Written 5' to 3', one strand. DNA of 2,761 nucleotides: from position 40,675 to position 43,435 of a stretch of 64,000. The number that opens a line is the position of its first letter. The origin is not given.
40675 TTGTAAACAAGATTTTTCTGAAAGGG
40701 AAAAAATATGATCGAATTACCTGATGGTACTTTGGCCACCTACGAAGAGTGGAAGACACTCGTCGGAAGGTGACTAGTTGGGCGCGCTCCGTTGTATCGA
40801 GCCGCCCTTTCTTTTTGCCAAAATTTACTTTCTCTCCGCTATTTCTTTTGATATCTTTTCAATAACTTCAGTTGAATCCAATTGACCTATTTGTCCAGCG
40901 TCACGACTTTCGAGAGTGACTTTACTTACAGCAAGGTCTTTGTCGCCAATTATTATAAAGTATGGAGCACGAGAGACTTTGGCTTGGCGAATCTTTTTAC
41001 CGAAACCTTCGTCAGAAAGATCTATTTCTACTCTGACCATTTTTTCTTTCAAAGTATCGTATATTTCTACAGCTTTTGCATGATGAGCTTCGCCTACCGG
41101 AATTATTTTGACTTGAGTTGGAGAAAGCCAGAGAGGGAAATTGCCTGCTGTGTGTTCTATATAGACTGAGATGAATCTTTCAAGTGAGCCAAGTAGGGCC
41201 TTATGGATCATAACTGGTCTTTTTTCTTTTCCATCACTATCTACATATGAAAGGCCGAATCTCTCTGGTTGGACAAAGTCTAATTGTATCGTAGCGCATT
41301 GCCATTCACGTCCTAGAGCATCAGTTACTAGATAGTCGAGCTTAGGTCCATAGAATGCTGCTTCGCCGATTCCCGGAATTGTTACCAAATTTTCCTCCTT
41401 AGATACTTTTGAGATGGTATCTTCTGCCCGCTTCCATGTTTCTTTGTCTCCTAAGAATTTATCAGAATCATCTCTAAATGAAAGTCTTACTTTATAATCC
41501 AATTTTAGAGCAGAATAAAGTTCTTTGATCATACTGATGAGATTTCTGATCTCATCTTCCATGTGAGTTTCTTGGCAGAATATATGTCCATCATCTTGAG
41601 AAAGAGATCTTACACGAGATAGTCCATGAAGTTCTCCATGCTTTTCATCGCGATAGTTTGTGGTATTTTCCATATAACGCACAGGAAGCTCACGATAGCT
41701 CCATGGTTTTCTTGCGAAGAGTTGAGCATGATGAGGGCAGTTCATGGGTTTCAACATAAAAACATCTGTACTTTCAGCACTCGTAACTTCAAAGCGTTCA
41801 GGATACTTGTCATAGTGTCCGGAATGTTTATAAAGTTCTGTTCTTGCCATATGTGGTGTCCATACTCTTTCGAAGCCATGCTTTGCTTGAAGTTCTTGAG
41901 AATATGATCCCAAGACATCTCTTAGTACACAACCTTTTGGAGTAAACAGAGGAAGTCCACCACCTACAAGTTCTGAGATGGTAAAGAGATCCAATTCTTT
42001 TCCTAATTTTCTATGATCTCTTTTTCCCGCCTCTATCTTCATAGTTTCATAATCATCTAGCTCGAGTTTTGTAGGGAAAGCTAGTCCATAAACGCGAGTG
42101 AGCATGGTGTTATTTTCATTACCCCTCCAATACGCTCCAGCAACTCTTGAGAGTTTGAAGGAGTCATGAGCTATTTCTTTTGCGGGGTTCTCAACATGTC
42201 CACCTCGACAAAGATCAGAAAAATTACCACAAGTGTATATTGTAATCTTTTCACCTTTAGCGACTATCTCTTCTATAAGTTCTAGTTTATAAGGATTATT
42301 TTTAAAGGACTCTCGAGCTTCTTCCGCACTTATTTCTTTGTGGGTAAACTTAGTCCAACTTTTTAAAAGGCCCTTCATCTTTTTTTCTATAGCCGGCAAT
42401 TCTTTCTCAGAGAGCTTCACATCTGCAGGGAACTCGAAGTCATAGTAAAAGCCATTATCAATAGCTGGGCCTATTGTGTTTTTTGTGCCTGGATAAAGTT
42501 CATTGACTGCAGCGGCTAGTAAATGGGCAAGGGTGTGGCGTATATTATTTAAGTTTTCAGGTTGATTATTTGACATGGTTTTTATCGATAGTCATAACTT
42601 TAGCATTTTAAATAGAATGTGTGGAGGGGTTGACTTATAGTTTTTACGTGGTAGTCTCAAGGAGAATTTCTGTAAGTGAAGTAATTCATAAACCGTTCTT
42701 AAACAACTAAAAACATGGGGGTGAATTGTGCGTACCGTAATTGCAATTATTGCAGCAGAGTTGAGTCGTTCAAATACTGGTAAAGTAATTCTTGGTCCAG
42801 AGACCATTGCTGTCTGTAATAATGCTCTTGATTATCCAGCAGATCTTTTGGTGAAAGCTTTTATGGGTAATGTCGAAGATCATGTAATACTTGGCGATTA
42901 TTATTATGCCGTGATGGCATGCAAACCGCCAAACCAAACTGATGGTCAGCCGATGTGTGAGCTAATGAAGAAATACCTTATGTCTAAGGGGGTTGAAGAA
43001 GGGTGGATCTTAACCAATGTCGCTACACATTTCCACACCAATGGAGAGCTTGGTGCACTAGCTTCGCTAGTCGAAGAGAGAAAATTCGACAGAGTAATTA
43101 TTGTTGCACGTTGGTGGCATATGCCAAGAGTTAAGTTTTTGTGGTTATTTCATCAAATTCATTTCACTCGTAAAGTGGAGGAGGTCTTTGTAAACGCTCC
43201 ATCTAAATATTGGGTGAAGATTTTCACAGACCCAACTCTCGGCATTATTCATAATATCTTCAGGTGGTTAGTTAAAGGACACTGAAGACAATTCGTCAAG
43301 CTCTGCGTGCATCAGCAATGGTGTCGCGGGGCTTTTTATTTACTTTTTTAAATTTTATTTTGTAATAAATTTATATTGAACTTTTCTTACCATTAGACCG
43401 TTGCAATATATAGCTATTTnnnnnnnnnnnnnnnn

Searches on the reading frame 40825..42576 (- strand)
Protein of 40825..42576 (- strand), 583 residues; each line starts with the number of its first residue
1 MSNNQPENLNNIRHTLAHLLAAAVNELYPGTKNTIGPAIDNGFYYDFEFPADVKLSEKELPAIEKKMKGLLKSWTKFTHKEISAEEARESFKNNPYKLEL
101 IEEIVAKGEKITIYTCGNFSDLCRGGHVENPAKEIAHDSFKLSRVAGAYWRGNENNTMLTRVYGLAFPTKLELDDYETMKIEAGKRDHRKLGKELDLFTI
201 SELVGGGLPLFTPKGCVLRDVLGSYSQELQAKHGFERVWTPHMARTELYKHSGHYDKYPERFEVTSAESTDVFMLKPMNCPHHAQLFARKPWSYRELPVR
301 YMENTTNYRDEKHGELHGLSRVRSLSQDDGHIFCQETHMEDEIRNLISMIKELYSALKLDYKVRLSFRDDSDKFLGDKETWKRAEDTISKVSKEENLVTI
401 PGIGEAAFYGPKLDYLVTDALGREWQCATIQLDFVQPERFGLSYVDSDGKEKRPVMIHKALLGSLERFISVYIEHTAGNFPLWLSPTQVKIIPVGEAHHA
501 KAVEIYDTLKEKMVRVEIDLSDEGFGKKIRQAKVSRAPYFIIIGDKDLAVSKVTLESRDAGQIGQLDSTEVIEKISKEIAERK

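Call 19: search_protein_families(library=pfam, proteins=[window:40825-42576:-], max_evalue=0.001)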
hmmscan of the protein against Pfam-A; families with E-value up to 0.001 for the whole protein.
window:40825-42576:- (583 aa): 3 families
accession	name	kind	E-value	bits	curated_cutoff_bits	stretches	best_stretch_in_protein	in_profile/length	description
PF00587.30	tRNA-synt_2b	-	3.1e-45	154.9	29.3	1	267-475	5-178/179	tRNA synthetase class II core domain (G, H, P, S and T)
PF03129.25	HGTP_anticodon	-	7.3e-19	68.2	21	1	488-577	1-93/94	Anticodon binding domain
PF07973.19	tRNA_SAD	-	2.4e-07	31.1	24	1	111-163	1-44/44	Threonyl and Alanyl tRNA synthetase second additional domain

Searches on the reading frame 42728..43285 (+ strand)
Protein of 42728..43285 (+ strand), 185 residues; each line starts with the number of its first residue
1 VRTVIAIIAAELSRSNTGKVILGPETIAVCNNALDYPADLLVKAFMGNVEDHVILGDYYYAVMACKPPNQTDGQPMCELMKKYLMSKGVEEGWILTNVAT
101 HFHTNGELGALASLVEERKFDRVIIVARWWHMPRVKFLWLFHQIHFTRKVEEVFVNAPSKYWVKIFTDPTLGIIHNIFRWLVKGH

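Call 19: search_protein_families(library=pfam, proteins=[window:42728-43285:+], max_evalue=0.001)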
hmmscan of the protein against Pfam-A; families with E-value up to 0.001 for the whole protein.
window:42728-43285:+ (185 aa): 1 family
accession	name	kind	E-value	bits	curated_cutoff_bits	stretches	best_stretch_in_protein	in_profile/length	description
PF02698.23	DUF218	-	1.4e-06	28.7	27.6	1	53-145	30-104/133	DUF218 domain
